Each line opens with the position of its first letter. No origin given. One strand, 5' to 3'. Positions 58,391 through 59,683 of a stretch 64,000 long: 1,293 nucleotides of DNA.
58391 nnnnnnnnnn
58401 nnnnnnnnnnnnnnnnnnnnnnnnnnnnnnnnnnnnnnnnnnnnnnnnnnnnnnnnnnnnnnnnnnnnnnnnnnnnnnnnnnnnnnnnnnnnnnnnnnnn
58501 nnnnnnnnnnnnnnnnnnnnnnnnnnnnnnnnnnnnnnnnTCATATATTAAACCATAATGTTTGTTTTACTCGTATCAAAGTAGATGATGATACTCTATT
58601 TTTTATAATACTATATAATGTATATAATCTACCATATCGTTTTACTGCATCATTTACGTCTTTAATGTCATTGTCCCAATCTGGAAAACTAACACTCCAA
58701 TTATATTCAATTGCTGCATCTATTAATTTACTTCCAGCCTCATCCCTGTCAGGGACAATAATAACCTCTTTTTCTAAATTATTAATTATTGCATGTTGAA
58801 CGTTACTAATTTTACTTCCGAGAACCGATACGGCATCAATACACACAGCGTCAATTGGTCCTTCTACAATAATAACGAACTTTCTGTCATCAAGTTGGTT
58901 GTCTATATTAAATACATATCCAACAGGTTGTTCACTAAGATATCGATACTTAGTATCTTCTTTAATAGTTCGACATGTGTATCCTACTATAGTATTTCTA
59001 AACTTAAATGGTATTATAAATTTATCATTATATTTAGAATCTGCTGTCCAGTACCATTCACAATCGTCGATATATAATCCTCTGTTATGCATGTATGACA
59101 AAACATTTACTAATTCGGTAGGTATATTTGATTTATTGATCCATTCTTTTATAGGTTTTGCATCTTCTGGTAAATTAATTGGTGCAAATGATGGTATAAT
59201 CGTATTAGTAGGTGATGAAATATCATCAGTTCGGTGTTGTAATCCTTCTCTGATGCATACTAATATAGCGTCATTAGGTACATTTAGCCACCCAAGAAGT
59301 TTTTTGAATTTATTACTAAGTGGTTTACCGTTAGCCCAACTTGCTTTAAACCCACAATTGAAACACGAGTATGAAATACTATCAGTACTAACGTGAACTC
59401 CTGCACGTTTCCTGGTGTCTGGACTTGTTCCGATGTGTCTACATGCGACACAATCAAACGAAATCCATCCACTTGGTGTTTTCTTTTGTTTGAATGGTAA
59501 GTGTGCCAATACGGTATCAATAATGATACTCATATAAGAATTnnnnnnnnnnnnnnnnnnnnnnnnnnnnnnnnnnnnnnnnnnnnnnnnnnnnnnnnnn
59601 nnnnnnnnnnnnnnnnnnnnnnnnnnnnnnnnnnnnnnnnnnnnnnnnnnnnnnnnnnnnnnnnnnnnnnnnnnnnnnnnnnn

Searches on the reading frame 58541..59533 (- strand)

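Call 44: search_protein_families(library=phrogs, proteins=[window:58541-59533:-], max_evalue=0.001)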
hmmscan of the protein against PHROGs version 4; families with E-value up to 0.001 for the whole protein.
window:58541-59533:- (330 aa): 5 families
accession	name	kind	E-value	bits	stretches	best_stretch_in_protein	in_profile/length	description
phrog_47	-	DNA, RNA and nucleotide metabolism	2.1e-36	126.9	1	2-316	22-336/947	DNA primase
phrog_239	-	DNA, RNA and nucleotide metabolism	3.2e-13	50.5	1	27-313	44-312/801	DNA primase/helicase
phrog_849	-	DNA, RNA and nucleotide metabolism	4.7e-06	26.8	1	191-301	211-332/435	DNA primase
phrog_6444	-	DNA, RNA and nucleotide metabolism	4.7e-06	26.7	1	165-283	197-331/577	DNA primase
phrog_451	-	unknown function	7.1e-05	23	1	21-267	153-398/461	-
